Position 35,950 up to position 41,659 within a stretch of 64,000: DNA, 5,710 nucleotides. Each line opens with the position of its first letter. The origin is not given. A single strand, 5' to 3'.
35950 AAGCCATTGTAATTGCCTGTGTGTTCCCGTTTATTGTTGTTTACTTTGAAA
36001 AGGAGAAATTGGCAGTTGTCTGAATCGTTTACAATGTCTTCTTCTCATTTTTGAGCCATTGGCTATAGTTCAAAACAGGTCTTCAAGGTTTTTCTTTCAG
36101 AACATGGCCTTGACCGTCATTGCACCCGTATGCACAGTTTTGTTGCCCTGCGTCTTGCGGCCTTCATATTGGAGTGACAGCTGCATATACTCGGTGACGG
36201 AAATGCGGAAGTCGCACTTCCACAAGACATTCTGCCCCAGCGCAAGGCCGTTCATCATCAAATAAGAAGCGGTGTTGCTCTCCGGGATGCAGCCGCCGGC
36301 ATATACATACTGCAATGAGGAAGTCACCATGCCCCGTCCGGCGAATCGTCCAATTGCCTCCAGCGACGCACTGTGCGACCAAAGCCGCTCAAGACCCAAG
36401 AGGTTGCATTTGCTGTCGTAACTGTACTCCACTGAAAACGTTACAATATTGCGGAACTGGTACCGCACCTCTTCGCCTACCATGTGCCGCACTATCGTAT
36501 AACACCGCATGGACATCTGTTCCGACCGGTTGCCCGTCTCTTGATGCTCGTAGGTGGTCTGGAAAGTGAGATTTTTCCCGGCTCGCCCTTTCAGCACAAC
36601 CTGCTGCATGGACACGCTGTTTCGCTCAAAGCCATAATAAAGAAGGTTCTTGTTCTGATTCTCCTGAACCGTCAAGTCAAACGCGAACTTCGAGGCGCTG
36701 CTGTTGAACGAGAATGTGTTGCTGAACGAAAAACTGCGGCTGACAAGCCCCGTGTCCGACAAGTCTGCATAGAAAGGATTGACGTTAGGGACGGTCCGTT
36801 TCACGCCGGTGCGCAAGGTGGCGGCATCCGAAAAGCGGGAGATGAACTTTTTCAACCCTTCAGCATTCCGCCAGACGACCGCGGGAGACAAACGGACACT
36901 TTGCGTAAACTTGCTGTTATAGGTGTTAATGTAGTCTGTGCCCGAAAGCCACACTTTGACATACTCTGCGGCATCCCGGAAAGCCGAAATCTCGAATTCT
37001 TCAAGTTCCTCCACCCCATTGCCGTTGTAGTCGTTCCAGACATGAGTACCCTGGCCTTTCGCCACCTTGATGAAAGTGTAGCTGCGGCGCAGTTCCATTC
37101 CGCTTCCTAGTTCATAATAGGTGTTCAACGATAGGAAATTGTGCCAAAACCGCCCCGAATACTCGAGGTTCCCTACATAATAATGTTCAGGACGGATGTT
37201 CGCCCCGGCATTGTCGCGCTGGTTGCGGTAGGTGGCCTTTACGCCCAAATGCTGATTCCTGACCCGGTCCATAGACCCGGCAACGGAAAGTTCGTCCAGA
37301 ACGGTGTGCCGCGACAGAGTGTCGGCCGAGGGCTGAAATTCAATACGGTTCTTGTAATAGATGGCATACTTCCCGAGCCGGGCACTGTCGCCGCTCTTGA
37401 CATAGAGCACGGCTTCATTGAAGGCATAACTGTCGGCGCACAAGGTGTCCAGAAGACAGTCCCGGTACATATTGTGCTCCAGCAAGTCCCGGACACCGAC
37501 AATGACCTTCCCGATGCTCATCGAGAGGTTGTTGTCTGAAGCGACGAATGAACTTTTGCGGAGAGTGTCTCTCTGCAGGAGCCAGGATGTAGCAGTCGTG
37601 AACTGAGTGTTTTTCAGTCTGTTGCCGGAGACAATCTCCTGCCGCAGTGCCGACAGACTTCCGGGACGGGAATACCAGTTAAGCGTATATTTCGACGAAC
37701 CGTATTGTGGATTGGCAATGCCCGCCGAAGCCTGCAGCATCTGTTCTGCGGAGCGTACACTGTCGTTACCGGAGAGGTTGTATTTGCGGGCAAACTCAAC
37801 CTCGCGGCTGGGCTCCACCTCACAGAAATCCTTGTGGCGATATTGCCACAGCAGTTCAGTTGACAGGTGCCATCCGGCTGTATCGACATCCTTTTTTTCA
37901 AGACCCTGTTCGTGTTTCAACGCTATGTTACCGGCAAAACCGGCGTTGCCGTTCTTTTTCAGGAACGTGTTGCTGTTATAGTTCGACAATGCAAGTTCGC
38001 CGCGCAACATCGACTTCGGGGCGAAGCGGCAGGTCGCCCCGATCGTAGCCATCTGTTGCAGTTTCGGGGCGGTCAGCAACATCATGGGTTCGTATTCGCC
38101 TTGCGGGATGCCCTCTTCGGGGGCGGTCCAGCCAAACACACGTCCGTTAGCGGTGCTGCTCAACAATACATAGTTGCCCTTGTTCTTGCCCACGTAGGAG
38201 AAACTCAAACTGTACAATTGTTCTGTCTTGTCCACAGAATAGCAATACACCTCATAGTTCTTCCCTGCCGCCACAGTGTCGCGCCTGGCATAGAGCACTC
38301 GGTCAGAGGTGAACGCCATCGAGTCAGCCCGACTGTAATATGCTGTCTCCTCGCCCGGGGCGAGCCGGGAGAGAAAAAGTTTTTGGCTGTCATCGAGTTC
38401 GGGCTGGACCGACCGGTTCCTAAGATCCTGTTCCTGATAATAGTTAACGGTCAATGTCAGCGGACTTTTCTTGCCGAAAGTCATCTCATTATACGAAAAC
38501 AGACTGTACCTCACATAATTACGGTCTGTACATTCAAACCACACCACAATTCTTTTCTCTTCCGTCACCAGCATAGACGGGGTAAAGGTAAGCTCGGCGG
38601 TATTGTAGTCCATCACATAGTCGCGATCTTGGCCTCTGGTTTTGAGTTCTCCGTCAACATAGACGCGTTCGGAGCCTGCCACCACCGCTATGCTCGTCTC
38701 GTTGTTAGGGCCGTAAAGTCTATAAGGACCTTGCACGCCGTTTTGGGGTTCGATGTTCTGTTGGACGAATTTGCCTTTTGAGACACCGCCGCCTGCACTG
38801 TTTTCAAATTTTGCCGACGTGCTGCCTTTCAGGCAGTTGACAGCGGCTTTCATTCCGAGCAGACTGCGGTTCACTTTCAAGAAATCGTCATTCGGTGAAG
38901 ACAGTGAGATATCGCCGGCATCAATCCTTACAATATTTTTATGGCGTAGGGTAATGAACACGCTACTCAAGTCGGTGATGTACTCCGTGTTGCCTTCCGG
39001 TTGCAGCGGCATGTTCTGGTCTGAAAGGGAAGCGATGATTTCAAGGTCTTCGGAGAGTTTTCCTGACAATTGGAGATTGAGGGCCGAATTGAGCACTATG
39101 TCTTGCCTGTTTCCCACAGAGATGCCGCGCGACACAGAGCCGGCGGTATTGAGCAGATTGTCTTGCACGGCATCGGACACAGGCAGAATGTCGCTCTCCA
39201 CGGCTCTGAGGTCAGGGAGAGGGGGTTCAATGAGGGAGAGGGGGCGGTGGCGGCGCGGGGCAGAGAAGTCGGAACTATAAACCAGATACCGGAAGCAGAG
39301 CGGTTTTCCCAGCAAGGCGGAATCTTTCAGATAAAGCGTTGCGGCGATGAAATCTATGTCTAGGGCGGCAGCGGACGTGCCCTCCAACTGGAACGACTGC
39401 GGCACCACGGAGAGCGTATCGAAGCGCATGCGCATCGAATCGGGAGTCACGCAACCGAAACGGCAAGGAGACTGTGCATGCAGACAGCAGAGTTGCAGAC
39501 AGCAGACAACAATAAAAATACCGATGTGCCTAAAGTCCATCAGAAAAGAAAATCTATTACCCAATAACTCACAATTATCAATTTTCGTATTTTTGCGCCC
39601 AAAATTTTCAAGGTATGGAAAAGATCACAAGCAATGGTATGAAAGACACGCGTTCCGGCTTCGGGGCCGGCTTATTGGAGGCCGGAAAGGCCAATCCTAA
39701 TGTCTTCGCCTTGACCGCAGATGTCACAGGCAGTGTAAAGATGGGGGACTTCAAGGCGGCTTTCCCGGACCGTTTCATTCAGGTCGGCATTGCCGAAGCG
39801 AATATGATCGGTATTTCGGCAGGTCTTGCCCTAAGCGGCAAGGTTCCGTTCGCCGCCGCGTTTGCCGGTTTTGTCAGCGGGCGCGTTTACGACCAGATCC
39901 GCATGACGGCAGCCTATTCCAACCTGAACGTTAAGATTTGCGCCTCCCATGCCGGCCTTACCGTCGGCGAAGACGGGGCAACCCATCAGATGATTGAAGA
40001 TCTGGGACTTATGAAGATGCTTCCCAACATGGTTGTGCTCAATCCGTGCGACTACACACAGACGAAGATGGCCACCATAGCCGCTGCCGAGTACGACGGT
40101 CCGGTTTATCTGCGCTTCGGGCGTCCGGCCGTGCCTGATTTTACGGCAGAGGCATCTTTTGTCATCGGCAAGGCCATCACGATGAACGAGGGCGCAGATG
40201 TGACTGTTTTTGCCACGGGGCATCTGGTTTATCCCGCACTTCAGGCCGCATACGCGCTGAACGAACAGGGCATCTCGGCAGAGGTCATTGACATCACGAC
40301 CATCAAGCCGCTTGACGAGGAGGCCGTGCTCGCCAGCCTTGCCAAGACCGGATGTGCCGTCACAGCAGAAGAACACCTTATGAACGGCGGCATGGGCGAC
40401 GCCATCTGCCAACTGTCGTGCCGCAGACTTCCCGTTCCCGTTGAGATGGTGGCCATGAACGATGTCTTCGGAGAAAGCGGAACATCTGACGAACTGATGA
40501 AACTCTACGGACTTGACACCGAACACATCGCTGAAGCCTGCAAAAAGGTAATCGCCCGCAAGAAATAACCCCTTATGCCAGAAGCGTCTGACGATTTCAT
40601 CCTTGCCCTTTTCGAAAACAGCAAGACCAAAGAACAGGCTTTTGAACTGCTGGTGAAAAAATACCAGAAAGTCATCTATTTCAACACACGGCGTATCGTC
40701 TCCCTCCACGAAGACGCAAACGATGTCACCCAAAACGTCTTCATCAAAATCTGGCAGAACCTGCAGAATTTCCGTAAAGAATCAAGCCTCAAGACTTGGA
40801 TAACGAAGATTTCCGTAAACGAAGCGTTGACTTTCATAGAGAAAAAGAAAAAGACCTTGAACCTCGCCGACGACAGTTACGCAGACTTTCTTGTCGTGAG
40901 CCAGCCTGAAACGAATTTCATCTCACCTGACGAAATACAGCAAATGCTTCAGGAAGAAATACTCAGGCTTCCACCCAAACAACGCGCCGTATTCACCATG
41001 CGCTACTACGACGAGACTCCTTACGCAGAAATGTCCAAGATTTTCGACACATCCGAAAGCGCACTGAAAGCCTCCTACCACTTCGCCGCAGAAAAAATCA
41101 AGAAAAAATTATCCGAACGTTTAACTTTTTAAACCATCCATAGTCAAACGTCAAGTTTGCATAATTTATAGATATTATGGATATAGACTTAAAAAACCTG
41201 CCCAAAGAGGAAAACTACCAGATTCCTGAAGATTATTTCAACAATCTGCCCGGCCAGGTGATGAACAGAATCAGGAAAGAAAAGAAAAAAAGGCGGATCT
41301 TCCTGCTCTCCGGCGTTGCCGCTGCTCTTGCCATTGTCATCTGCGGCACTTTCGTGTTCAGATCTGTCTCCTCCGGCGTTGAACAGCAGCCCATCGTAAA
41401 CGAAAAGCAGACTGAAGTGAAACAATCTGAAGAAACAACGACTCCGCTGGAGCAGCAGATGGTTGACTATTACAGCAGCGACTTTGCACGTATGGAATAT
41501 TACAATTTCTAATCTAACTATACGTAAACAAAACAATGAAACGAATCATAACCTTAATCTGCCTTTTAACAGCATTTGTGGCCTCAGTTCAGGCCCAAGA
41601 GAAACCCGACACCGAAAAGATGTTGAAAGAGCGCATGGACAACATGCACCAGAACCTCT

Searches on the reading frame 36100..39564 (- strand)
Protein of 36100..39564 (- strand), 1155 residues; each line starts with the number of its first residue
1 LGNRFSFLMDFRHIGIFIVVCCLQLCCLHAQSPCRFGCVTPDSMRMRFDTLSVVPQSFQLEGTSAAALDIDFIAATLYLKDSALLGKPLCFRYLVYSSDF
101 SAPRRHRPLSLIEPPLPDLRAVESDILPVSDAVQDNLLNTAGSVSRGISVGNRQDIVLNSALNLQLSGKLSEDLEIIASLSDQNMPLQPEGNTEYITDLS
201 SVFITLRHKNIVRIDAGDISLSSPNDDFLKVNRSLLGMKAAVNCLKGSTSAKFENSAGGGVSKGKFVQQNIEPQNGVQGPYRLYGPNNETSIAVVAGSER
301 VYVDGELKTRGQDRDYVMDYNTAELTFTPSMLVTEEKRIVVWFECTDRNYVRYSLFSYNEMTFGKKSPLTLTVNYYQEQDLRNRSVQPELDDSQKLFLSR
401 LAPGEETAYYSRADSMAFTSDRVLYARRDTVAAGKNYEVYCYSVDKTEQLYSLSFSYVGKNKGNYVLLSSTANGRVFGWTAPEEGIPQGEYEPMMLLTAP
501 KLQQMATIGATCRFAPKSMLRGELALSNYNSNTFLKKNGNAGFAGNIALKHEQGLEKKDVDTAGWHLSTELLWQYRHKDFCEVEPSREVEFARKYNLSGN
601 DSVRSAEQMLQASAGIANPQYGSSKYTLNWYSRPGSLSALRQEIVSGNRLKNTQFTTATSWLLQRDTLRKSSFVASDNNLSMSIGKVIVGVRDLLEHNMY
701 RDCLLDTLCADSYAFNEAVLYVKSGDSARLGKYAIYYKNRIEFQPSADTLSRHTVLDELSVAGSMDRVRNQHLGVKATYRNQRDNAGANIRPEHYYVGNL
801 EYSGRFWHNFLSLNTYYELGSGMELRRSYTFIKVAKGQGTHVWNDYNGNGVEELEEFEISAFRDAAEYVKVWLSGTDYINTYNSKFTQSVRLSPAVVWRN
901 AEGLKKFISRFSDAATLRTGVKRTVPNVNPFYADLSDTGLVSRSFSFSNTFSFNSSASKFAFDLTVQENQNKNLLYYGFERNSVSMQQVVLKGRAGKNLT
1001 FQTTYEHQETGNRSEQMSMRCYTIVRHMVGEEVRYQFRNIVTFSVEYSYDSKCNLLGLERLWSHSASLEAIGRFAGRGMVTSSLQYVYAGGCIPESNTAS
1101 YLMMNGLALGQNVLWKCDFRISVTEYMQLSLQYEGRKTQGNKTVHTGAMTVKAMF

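Call 51: search_protein_families(library=pfam, proteins=[window:36100-39564:-], max_evalue=0.00001)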
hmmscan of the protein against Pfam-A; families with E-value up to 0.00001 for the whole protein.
window:36100-39564:- (1155 aa): 0 families

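Call 54: search_protein_families(library=ncbifam, proteins=[window:36100-39564:-], max_evalue=0.001)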
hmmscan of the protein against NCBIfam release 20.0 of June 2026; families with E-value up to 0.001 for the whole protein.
window:36100-39564:- (1155 aa): 0 families

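Call 66: search_solved_structures(query=window:36100-39564:-, max_evalue=0.01)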
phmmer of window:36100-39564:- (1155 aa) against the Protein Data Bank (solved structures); distinct sequences matched with E-value up to 0.01: 0.

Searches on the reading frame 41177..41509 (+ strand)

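Call 6: search_protein_families(library=pfam, proteins=[window:41177-41509:+], max_evalue=0.01)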
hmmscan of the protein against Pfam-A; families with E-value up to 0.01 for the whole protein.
window:41177-41509:+ (111 aa): 2 families
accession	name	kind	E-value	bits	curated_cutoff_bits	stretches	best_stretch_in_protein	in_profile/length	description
PF13786.12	DUF4179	-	0.00054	20.8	30.1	1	37-93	1-57/94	Domain of unknown function (DUF4179)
PF09716.15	ETRAMP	-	0.00076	19.9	29.1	1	28-59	40-71/81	Malarial early transcribed membrane protein (ETRAMP)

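Call 7: search_protein_families(library=ncbifam, proteins=[window:41177-41509:+], max_evalue=0.01)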
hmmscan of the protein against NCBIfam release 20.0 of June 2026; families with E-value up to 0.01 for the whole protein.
window:41177-41509:+ (111 aa): 1 family
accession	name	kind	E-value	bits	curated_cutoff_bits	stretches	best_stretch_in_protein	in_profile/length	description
TIGR01495.1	ETRAMP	paralog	0.0079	16.2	32.75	0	28-56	38-66/85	ETRAMP family protein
